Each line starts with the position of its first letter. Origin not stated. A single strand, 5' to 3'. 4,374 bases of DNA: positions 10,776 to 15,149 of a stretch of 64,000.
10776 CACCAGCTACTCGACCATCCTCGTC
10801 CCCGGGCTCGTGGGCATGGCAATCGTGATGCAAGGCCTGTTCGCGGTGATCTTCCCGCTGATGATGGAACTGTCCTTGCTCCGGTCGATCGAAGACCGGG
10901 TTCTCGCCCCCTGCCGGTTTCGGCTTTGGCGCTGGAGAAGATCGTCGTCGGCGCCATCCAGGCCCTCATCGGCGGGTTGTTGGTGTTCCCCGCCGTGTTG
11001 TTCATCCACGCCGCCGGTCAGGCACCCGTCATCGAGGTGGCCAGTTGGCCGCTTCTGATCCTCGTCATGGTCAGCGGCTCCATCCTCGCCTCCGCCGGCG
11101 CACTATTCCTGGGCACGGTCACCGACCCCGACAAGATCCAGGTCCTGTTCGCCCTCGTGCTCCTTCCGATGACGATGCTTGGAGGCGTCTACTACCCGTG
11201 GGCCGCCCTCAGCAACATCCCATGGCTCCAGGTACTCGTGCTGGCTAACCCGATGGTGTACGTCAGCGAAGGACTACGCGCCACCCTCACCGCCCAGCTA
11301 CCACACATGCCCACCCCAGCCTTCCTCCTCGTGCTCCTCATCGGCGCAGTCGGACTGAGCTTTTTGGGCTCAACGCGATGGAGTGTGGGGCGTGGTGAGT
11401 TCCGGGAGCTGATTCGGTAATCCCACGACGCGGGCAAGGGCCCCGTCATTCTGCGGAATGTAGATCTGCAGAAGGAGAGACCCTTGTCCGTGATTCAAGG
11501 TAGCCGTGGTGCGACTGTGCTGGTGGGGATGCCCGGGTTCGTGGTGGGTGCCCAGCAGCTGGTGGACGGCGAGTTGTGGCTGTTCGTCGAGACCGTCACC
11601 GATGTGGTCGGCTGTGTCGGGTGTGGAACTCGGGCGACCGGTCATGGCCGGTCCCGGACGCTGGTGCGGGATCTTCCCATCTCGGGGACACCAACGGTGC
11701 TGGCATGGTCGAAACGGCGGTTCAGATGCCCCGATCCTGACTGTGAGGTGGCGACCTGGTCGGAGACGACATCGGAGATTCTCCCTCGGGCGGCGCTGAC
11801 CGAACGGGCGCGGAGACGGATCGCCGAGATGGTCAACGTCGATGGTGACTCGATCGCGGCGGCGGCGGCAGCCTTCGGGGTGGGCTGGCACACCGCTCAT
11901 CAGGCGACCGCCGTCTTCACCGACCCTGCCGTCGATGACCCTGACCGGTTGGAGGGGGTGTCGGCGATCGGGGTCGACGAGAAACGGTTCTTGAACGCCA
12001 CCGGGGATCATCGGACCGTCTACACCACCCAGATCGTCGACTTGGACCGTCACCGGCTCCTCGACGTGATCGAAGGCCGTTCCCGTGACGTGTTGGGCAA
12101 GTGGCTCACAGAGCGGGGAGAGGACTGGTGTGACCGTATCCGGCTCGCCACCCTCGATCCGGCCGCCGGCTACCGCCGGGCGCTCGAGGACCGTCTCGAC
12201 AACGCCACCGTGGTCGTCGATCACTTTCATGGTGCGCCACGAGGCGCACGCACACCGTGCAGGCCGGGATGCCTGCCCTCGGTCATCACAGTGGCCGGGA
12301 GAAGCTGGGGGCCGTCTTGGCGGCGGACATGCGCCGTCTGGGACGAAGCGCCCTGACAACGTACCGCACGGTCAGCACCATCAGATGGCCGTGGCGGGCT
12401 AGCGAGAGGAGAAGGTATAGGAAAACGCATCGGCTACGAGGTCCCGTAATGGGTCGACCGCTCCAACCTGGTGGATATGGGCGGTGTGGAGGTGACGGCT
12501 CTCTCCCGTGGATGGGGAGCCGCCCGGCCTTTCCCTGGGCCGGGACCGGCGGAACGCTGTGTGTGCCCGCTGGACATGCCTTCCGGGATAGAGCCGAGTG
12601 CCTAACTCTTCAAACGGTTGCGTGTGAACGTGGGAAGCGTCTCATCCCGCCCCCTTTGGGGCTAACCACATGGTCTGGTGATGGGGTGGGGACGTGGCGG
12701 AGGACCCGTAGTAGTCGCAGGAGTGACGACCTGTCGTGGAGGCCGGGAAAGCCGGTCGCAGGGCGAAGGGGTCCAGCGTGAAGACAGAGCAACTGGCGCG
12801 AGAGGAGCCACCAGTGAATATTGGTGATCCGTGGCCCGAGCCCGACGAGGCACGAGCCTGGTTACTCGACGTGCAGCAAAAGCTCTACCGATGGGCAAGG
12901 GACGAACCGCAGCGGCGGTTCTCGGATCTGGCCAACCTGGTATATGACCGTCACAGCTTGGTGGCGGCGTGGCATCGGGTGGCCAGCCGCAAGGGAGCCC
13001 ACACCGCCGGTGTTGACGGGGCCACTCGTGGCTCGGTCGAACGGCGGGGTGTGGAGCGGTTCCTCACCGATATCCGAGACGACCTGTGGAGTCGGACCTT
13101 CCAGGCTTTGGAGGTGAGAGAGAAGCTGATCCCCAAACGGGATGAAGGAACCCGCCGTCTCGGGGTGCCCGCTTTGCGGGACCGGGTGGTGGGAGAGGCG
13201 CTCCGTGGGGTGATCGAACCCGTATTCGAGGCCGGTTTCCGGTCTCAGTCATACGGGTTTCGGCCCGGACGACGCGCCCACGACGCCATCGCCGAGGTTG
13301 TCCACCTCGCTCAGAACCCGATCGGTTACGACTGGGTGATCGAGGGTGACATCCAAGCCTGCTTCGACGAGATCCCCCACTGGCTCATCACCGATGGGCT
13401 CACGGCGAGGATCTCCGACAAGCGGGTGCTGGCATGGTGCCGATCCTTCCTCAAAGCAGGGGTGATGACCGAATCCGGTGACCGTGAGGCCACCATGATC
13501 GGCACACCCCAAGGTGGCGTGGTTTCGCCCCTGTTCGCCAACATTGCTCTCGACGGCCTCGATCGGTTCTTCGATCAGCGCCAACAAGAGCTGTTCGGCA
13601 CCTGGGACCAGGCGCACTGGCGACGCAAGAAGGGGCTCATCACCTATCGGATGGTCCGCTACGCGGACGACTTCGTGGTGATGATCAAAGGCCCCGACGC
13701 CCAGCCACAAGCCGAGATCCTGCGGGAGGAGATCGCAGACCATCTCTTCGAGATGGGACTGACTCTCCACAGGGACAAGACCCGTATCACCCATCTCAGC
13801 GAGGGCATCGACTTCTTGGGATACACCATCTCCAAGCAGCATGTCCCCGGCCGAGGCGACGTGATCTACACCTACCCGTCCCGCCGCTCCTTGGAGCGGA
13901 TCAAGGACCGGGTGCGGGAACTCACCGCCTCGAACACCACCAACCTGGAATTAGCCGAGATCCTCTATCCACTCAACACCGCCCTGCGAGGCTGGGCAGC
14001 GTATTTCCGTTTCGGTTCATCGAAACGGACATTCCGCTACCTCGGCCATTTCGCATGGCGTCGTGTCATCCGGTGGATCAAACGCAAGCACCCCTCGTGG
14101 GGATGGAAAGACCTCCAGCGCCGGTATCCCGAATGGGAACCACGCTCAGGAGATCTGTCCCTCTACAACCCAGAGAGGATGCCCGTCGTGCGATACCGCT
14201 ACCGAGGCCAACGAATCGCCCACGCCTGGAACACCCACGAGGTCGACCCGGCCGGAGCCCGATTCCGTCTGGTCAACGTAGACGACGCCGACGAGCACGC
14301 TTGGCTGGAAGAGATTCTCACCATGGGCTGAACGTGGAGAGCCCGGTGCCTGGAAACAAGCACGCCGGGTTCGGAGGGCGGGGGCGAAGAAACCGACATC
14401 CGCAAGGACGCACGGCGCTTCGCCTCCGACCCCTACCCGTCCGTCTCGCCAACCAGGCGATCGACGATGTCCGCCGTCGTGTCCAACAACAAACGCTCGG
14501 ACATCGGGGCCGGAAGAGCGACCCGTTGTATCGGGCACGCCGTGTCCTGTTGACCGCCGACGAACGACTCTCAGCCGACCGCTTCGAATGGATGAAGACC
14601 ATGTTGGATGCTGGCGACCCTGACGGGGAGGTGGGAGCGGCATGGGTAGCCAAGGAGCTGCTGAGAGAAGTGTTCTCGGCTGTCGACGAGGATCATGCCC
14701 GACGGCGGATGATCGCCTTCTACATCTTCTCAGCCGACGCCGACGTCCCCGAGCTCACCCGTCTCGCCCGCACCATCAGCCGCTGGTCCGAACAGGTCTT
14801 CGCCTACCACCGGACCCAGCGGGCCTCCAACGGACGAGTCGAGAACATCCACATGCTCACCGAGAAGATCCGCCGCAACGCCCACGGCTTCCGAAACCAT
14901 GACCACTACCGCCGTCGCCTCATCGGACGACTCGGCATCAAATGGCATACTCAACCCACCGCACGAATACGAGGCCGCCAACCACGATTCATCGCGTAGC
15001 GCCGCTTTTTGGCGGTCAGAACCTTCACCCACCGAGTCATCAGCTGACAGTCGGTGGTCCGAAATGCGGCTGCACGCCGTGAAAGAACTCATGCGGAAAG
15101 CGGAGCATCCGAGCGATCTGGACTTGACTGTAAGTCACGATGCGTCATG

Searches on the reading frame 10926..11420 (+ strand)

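Call 11: search_protein_families(library=pfam, proteins=[window:10926-11420:+], max_evalue=0.01)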
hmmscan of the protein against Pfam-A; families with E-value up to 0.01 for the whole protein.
window:10926-11420:+ (164 aa): 2 families
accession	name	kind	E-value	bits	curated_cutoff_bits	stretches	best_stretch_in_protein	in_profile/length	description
PF01061.29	ABC2_membrane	-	2.7e-10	40.6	26.9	1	5-121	99-210/211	ABC-2 type transporter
PF12698.13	ABC2_membrane_3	-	0.0059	16.2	31.6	1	7-144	216-341/347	ABC-2 family transporter protein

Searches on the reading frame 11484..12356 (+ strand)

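Call 11: search_protein_families(library=pfam, proteins=[window:11484-12356:+], max_evalue=0.01)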
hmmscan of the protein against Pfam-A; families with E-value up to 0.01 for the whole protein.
window:11484-12356:+ (290 aa): 4 families
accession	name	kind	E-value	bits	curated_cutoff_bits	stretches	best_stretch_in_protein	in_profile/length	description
PF01610.23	DDE_Tnp_ISL3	-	4.2e-16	59.9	23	1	162-249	1-85/240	Transposase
PF14690.11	Zn_ribbon_ISL3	-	9.8e-11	42.3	25.5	1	42-84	3-46/47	zinc-finger of transposase IS204/IS1001/IS1096/IS1165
PF13542.12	HTH_Tnp_ISL3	-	0.0014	18.5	27.4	1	101-139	8-44/51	Helix-turn-helix domain of transposase family ISL3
PF13384.12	HTH_23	-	0.0049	17.1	24.6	0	105-140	2-36/50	Homeodomain-like domain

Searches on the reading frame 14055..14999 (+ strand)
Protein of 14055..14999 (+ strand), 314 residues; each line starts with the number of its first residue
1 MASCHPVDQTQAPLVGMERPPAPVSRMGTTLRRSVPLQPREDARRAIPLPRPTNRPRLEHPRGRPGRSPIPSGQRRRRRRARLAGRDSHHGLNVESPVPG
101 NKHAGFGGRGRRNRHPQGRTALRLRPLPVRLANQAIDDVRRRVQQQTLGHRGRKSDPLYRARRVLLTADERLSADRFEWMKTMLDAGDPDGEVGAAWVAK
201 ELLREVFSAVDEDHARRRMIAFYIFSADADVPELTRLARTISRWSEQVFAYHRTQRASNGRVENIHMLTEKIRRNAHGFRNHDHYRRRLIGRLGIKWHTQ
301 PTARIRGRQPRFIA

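Call 11: search_protein_families(library=pfam, proteins=[window:14055-14999:+], max_evalue=0.01)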
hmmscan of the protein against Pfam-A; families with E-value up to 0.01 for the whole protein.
window:14055-14999:+ (314 aa): 1 family
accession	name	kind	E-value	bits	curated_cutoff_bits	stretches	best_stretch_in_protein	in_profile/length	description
PF01610.23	DDE_Tnp_ISL3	-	1e-28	101.2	23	1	129-288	87-239/240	Transposase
